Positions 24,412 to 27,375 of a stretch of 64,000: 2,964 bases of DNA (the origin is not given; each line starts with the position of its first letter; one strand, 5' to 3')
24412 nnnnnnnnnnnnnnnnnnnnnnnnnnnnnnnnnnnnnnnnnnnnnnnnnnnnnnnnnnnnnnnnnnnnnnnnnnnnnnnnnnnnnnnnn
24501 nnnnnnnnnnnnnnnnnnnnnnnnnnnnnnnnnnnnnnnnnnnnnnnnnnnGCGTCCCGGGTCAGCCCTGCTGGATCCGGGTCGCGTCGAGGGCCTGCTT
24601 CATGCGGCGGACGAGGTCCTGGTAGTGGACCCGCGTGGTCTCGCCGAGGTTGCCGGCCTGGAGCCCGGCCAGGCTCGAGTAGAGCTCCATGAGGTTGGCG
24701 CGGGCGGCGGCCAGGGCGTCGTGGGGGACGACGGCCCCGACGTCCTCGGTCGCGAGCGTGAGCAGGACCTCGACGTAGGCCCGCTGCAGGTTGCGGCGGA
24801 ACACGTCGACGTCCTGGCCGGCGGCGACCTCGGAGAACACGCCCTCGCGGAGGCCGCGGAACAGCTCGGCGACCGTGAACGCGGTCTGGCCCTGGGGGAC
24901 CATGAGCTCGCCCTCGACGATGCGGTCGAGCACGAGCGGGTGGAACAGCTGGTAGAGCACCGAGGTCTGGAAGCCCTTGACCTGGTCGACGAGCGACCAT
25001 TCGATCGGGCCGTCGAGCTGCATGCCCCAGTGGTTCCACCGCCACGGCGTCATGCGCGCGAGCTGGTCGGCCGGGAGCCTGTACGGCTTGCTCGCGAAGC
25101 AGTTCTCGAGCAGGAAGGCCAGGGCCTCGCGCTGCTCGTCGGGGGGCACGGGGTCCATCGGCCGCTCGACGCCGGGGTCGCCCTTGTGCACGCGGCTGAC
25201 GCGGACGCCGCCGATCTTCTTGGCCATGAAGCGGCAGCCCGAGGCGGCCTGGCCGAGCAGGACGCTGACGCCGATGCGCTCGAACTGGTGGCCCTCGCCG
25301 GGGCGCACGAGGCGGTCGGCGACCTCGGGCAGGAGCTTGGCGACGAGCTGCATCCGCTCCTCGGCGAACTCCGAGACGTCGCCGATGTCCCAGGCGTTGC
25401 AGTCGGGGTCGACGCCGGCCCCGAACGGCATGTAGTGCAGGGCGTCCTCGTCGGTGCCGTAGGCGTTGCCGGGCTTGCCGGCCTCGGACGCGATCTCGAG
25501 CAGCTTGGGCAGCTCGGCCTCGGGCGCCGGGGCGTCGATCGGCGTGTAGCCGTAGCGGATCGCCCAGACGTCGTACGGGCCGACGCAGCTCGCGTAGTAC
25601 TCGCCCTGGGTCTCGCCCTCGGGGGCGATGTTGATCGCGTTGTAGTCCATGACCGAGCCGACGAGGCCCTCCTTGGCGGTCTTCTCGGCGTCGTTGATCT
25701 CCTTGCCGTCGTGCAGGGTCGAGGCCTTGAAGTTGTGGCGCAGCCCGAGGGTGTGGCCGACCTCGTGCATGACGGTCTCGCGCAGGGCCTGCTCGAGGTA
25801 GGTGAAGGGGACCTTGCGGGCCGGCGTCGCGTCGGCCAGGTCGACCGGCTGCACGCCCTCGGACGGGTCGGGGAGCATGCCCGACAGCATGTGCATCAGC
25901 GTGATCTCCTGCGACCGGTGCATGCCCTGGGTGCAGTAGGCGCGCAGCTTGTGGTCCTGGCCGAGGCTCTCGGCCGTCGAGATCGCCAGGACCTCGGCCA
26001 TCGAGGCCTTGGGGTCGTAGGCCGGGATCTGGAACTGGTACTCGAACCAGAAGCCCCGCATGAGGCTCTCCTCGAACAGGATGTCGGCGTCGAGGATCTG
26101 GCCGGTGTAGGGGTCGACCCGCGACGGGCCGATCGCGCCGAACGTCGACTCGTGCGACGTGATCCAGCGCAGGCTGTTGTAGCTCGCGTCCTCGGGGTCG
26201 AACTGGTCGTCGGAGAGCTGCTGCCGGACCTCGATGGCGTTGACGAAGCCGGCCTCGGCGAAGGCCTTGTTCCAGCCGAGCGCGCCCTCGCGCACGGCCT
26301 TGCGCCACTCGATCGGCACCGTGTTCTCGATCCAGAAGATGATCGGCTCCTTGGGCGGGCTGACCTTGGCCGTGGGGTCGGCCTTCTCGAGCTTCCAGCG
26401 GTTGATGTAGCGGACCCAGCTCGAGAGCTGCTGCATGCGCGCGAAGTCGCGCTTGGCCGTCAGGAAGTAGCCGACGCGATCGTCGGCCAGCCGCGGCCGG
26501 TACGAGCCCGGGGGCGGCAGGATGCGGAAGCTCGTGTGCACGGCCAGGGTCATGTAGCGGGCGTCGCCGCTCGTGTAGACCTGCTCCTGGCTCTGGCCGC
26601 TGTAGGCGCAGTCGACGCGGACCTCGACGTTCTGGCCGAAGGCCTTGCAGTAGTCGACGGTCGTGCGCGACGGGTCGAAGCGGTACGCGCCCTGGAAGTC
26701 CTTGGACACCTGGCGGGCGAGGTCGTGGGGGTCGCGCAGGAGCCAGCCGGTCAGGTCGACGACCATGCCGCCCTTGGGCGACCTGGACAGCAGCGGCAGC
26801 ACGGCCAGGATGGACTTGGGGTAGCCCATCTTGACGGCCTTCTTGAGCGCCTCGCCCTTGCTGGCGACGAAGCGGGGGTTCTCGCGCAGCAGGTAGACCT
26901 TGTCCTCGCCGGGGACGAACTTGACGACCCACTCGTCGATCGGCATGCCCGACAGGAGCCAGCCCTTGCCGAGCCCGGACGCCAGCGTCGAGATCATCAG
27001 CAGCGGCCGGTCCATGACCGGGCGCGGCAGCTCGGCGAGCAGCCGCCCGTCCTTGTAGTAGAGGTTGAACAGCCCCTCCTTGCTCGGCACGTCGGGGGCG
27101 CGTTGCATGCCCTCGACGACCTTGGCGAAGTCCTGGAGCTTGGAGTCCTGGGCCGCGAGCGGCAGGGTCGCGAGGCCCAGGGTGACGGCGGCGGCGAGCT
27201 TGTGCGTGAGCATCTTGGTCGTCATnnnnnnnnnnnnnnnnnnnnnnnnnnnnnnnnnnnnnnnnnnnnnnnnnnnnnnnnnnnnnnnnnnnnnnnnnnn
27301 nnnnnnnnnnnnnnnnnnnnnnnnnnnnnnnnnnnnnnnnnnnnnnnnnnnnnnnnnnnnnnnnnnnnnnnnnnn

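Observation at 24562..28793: KaiC-like double-domain ATPase translationally coupled to a large secreted metzincin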

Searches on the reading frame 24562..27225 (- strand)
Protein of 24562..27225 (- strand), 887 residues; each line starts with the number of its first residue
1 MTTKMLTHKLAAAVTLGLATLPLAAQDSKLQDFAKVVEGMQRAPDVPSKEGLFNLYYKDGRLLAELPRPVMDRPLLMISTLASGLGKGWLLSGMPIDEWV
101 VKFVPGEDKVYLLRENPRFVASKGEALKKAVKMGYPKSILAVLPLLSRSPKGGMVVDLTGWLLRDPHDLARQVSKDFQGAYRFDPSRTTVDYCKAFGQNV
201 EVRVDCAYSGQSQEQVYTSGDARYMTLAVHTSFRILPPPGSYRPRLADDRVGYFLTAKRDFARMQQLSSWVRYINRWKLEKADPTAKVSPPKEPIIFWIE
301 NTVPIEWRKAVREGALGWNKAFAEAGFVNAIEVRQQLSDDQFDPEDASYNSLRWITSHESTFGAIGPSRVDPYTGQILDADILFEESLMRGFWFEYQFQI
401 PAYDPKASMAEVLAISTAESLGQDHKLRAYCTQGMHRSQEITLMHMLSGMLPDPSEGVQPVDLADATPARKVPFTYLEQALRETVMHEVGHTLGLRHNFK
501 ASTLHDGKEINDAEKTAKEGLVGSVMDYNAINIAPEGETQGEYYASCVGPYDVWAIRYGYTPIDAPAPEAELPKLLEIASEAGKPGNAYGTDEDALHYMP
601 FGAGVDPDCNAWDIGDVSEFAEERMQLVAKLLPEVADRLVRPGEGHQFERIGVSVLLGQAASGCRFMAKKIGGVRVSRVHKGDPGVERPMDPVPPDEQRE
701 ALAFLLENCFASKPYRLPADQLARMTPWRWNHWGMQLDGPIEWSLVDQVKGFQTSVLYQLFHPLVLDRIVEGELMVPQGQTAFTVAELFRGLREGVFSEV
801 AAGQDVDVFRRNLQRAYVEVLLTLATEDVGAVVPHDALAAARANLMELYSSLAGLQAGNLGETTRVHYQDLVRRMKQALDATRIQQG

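Call 3: search_protein_families(library=pfam, proteins=[window:24562-27225:-], max_evalue=0.01)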
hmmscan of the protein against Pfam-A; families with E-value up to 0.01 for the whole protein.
window:24562-27225:- (887 aa): 6 families
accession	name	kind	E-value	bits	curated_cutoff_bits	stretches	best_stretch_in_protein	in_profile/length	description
PF16313.11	DUF4953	-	2.5e-72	244.2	24.2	1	474-801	6-314/316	Met-zincin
PF17148.9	DUF5117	-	7.1e-30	104.7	27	1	95-281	3-188/189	Domain of unknown function (DUF5117)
PF17162.9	DUF5118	-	3.1e-06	27.3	27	1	46-84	12-50/50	Domain of unknown function (DUF5118)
PF05572.19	Peptidase_M43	-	0.0026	18.2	23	1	479-517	66-105/152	Pregnancy-associated plasma protein-A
PF13688.12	Reprolysin_5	-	0.0056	17.4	27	1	483-508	143-164/196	Metallo-peptidase family M12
PF13582.12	Reprolysin_3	-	0.0085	17.1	22.4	0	481-497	106-122/123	Metallo-peptidase family M12B Reprolysin-like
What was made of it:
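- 24562..27225 (-): Secreted zinc metalloprotease (DUF5118-DUF5117-DUF4953 metzincin), 887 aa. PF16313 244 bits, PF17148 105 bits, PF17162 27 bits (call 3).
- Checked: Metzincin: 24562-27225 (-), 887 aa, with DUF5118, DUF5117 and DUF4953 (244 bits) (call 3).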

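Call 6: search_protein_families(library=ncbifam, proteins=[window:24562-27225:-], max_evalue=0.01)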
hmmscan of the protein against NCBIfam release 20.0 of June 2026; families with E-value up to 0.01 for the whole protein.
window:24562-27225:- (887 aa): 4 families
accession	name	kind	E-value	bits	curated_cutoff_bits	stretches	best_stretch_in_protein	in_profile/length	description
NF035945.1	Zn_serralysin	subfamily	0.001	18.4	500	1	481-558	161-235/462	serralysin family metalloprotease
NF041905.1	MXAN_2677_2678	equivalog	0.003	16.6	250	0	481-502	184-205/283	myxosortase-dependent metalloprotease, MXAN_2677/MXAN_2678 family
TIGR03952.1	metzin_BF0631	equivalog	0.0049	15.9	208.1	1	470-511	222-260/351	zinc-dependent metalloproteinase lipoprotein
NF033823.0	archmetzin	subfamily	0.0078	16.2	145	0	477-497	118-138/170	archaemetzincin family Zn-dependent metalloprotease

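Call 7: search_protein_families(library=padloc, proteins=[window:24562-27225:-], max_evalue=0.01)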
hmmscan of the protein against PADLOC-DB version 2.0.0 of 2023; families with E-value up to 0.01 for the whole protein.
window:24562-27225:- (887 aa): 0 families

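Call 20: find_homologous_proteins(query=window:24562-27225:-)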
Query window:24562-27225:- (887 aa): 7149 proteins with E <= 0.001 among 8000 candidates; the best 120 are listed.
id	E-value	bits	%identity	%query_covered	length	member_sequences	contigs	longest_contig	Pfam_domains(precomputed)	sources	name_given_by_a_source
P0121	0.0e+0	2051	100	100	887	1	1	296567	PF16313.12,PF17148.10,PF17162.10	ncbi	ncbi:MAG: zinc-dependent metalloprotease [Planctomycetota bacterium]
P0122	2.0e-245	835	48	96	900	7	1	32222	PF16313.12,PF17148.10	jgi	jgi:hypothetical protein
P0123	1.0e-184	634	40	95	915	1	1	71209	PF16313.12,PF17148.10,PF17162.10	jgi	jgi:hypothetical protein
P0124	1.3e-184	634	41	94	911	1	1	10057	PF16313.12,PF17148.10,PF17162.10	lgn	-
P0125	3.6e-184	632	40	97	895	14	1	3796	PF16313.12,PF17148.10,PF17162.10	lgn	-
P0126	7.5e-184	631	39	97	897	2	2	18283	PF16313.12,PF17148.10,PF17162.10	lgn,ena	-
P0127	2.1e-183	630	40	94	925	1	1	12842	PF16313.12,PF17148.10,PF17162.10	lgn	-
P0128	1.0e-182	628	41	94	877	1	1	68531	PF16313.12,PF17148.10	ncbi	ncbi:MAG: zinc-dependent metalloprotease [Thermoguttaceae bacterium]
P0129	3.9e-182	626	41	95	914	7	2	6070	PF16313.12,PF17148.10,PF17162.10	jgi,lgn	-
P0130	4.6e-182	625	41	95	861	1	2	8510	PF16313.12,PF17148.10,PF17162.10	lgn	-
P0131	4.8e-182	625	40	94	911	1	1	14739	PF16313.12,PF17148.10,PF17162.10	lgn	-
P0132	8.8e-182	625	39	95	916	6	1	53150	PF16313.12,PF17148.10,PF17162.10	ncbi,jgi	jgi:hypothetical protein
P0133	1.1e-181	624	40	96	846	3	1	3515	PF16313.12,PF17148.10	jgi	jgi:hypothetical protein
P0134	1.6e-181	624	40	97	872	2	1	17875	PF16313.12,PF17148.10,PF17162.10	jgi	jgi:hypothetical protein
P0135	6.2e-181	622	40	97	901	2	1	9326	PF16313.12,PF17148.10,PF17162.10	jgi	jgi:hypothetical protein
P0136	1.0e-180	621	40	95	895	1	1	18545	PF16313.12,PF17148.10,PF17162.10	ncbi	-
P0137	1.0e-180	621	40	94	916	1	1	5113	PF16313.12,PF17148.10,PF17162.10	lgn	-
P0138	9.0e-180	618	41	96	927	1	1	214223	PF16313.12,PF17148.10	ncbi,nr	ncbi:MAG: zinc-dependent metalloprotease [Pirellulales bacterium]|nr:zinc-dependent metalloprotease 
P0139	1.1e-179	618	40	96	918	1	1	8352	PF16313.12,PF17148.10,PF17162.10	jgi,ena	-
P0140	1.5e-179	617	39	94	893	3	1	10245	PF16313.12,PF17148.10,PF17162.10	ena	-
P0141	2.2e-179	617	39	97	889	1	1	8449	PF16313.12,PF17148.10,PF17162.10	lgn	-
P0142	2.3e-179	617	39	94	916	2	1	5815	PF16313.12,PF17148.10,PF17162.10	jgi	jgi:hypothetical protein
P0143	3.2e-179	616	39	96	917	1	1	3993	PF16313.12,PF17148.10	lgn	-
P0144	4.6e-179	616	40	95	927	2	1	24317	PF16313.12,PF17148.10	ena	-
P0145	6.2e-179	615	40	94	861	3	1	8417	PF16313.12,PF17148.10,PF17162.10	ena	-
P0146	6.8e-179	615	40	96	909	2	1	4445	PF16313.12,PF17148.10,PF17162.10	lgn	-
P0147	7.2e-179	615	39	94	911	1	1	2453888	PF16313.12,PF17148.10,PF17162.10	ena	-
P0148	8.0e-179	615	39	94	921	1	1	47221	PF16313.12,PF17148.10,PF17162.10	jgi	jgi:hypothetical protein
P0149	8.7e-179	615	39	94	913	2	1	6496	PF16313.12,PF17148.10,PF17162.10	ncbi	-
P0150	9.2e-179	615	41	94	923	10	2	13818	PF16313.12,PF17148.10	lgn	-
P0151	9.2e-179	615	40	94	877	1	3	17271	PF16313.12,PF17148.10,PF17162.10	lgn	-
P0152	1.1e-178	614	40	94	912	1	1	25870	PF16313.12,PF17148.10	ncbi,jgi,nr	ncbi:MAG: zinc-dependent metalloprotease [Planctomycetota bacterium]|nr:zinc-dependent metalloprotea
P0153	1.2e-178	614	39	96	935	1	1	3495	PF16313.12,PF17148.10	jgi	jgi:hypothetical protein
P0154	1.5e-178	614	40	94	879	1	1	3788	PF16313.12,PF17148.10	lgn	-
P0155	1.6e-178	614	39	98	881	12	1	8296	PF16313.12,PF17148.10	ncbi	-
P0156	1.6e-178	614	40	94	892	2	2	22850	PF16313.12,PF17148.10,PF17162.10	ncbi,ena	-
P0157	1.7e-178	614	40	98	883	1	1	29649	PF16313.12,PF17148.10,PF17162.10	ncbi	-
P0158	1.7e-178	614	40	95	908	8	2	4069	PF16313.12,PF17148.10,PF17162.10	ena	-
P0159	1.7e-178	614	40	94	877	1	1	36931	PF16313.12,PF17148.10,PF17162.10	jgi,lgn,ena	-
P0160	2.3e-178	613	40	94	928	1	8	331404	PF16313.12,PF17148.10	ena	-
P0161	2.9e-178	613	40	96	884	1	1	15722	PF16313.12,PF17148.10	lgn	-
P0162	3.4e-178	613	40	94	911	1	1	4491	PF16313.12,PF17148.10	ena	-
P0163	4.2e-178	612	38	96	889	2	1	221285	PF16313.12,PF17148.10,PF17162.10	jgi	-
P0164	5.0e-178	612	39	94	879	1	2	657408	PF16313.12,PF17148.10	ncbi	ncbi:MAG: zinc-dependent metalloprotease [Pirellulales bacterium]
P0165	6.9e-178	612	39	97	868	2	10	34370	PF16313.12,PF17148.10,PF17162.10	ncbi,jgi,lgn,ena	-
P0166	8.8e-178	611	39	94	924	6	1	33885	PF16313.12,PF17148.10,PF17162.10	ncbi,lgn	-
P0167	1.1e-177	611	41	96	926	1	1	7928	PF16313.12,PF17148.10,PF17162.10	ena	-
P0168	1.2e-177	611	39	94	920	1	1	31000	PF16313.12,PF17148.10,PF17162.10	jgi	-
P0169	1.2e-177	611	40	94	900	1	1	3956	PF16313.12,PF17148.10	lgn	-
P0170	1.3e-177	611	41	94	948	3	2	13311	PF16313.12,PF17148.10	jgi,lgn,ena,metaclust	metaclust:\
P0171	1.4e-177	611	40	95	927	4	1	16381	PF16313.12,PF17148.10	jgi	-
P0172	1.9e-177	610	39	94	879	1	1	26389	PF16313.12,PF17148.10,PF17162.10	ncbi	-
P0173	2.7e-177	610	39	98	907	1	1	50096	PF16313.12,PF17148.10,PF17162.10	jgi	jgi:hypothetical protein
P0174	4.2e-177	609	40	94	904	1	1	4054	PF16313.12,PF17148.10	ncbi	-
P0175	5.1e-177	609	40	94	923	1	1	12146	PF16313.12,PF17148.10,PF17162.10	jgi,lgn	-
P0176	5.4e-177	609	39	96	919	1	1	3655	PF16313.12,PF17148.10,PF17162.10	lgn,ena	-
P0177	5.9e-177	609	40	94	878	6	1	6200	PF16313.12,PF17148.10,PF17162.10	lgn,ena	-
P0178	7.0e-177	608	40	94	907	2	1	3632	PF16313.12,PF17148.10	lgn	-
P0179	7.2e-177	608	39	96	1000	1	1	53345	PF16313.12,PF17148.10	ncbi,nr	ncbi:MAG: zinc-dependent metalloprotease [Planctomycetia bacterium]|nr:zinc-dependent metalloproteas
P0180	7.3e-177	608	39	97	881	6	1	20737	PF16313.12,PF17148.10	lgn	-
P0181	7.7e-177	608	39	97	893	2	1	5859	PF16313.12,PF17148.10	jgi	jgi:hypothetical protein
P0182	1.4e-176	607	40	94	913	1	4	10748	PF16313.12,PF17148.10,PF17162.10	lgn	-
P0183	1.4e-176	607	39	94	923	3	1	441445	PF16313.12,PF17148.10,PF17162.10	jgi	-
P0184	1.5e-176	607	40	94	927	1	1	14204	PF16313.12,PF17148.10,PF17162.10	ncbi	-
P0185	1.7e-176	607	41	94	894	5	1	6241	PF16313.12,PF17148.10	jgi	jgi:hypothetical protein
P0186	1.7e-176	607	40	94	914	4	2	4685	PF16313.12,PF17148.10,PF17162.10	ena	-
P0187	1.9e-176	607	40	94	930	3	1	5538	PF16313.12,PF17148.10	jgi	jgi:hypothetical protein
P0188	2.0e-176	607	39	98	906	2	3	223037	PF16313.12,PF17148.10,PF17162.10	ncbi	-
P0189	2.2e-176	607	39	96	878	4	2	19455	PF16313.12,PF17148.10,PF17162.10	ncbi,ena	-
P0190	2.5e-176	607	40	94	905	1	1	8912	PF16313.12,PF17148.10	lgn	-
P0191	2.6e-176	606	39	94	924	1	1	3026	PF16313.12,PF17148.10,PF17162.10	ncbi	-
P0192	3.8e-176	606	40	94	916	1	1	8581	PF16313.12,PF17148.10,PF17162.10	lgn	-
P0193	3.9e-176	606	40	94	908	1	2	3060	PF16313.12,PF17148.10,PF17162.10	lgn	-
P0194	4.1e-176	606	37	97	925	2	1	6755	PF16313.12,PF17148.10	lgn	-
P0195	4.9e-176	606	38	94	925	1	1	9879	PF16313.12,PF17148.10,PF17162.10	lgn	-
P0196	5.6e-176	605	39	97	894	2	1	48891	PF16313.12,PF17148.10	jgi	jgi:hypothetical protein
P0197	6.4e-176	605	40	99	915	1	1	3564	PF16313.12,PF17148.10,PF17162.10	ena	-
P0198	6.9e-176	605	39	96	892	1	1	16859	PF16313.12,PF17148.10,PF17162.10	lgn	-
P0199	7.1e-176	605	39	96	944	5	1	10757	PF16313.12,PF17148.10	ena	-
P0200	7.7e-176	605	39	96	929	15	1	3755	PF16313.12,PF17148.10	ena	-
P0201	1.0e-175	604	39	97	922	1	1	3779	PF16313.12,PF17148.10,PF17162.10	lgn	-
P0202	1.2e-175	604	39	94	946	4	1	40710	PF16313.12,PF17148.10,PF17162.10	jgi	jgi:hypothetical protein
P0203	1.9e-175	604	39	95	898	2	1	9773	PF16313.12,PF17148.10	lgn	-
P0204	2.1e-175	603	39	95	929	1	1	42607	PF16313.12,PF17148.10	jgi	jgi:hypothetical protein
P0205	2.1e-175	603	39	96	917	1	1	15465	PF16313.12,PF17148.10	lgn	-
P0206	2.4e-175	603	40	94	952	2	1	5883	PF16313.12,PF17148.10,PF17162.10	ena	-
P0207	3.1e-175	603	40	95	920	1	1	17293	PF16313.12,PF17148.10,PF17162.10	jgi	jgi:hypothetical protein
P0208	3.2e-175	603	38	94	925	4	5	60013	PF16313.12,PF17148.10,PF17162.10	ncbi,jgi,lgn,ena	jgi:hypothetical protein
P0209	3.3e-175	603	39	94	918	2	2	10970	PF16313.12,PF17148.10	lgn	-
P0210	3.5e-175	603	40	96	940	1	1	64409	PF16313.12,PF17148.10,PF17162.10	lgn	-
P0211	3.5e-175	603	38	98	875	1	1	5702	PF16313.12,PF17148.10,PF17162.10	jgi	jgi:hypothetical protein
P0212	3.6e-175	603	39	94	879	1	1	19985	PF16313.12,PF17148.10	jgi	jgi:hypothetical protein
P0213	3.9e-175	603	39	98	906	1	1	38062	PF16313.12,PF17148.10,PF17162.10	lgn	-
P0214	4.3e-175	602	39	94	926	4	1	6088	PF16313.12,PF17148.10,PF17162.10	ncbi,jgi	jgi:hypothetical protein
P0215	4.7e-175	602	40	94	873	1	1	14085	PF16313.12,PF17148.10,PF17162.10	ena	-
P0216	5.3e-175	602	40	94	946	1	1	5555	PF16313.12,PF17148.10,PF17162.10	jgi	jgi:hypothetical protein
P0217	5.4e-175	602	38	97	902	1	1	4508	PF16313.12,PF17148.10,PF17162.10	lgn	-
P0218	6.5e-175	602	40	94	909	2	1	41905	PF16313.12,PF17148.10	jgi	jgi:hypothetical protein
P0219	9.5e-175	601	39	94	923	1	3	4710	PF16313.12,PF17148.10,PF17162.10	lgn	-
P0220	1.1e-174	601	40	95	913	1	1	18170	PF16313.12,PF17148.10,PF17162.10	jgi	-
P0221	1.1e-174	601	39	94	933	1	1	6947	PF16313.12,PF17148.10,PF17162.10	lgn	-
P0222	1.3e-174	601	39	94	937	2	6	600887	PF16313.12,PF17148.10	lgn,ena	-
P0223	1.6e-174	600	38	94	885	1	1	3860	PF16313.12,PF17148.10,PF17162.10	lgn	-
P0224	1.6e-174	600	40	94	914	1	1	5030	PF16313.12,PF17148.10,PF17162.10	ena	-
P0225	1.8e-174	600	39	97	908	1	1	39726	PF16313.12,PF17148.10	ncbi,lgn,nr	ncbi:MAG: zinc-dependent metalloprotease [Planctomycetaceae bacterium]|nr:zinc-dependent metalloprot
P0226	1.8e-174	600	40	94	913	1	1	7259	PF16313.12,PF17148.10,PF17162.10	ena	-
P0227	2.0e-174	600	39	94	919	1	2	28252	PF16313.12,PF17148.10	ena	-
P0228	2.0e-174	600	39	98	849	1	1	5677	PF16313.12,PF17148.10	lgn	-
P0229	2.1e-174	600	39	94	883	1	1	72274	PF16313.12,PF17148.10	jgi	jgi:hypothetical protein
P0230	2.2e-174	600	39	94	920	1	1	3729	PF16313.12,PF17148.10,PF17162.10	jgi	jgi:hypothetical protein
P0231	2.5e-174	600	40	94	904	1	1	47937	PF16313.12,PF17148.10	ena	-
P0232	2.7e-174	600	40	94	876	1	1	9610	PF16313.12,PF17148.10,PF17162.10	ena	-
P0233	2.9e-174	600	39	94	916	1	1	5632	PF16313.12,PF17148.10,PF17162.10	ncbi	-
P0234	3.6e-174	599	40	94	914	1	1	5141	PF16313.12,PF17148.10,PF17162.10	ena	-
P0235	4.0e-174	599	37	95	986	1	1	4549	PF16313.12,PF17148.10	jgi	-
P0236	4.3e-174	599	39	98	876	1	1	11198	PF16313.12,PF17148.10,PF17162.10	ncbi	-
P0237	4.3e-174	599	38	94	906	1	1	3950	PF16313.12,PF17148.10,PF17162.10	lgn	-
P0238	4.8e-174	599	40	94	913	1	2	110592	PF16313.12,PF17148.10,PF17162.10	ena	-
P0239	5.3e-174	599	39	95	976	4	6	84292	PF16313.12,PF17148.10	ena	-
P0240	6.0e-174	599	40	94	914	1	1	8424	PF16313.12,PF17148.10,PF17162.10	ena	-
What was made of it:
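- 24562..27225 (-): 7149 homologues were scored, and the best non-self hit is only 48% identical (call 20).
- Closest known: DUF5117/DUF4953 'zinc-dependent metalloprotease' family. Different: It is a divergent member, with its nearest relative at 48% and the rest at 41% or less (call 20).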

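Call 22: find_encoding_contigs(protein=P0122, flank=8000, max_places=2)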
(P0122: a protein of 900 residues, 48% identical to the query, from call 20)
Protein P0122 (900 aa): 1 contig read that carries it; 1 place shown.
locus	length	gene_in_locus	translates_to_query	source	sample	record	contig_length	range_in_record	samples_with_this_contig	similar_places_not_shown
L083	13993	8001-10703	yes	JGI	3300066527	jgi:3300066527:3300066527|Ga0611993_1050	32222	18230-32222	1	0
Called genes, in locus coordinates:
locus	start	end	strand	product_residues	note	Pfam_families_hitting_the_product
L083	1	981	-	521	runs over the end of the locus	PF00512:HisKA (weak), PF00072:Response_reg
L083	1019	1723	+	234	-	-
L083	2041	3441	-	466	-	-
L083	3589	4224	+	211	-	PF00300:His_Phos_1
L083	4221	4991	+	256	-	-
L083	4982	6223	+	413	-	-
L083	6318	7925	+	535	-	PF06745:ATPase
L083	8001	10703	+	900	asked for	PF17148:DUF5117, PF16313:DUF4953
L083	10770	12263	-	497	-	PF00496:SBP_bac_5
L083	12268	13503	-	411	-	PF00365:PFK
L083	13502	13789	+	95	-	-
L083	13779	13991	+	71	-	?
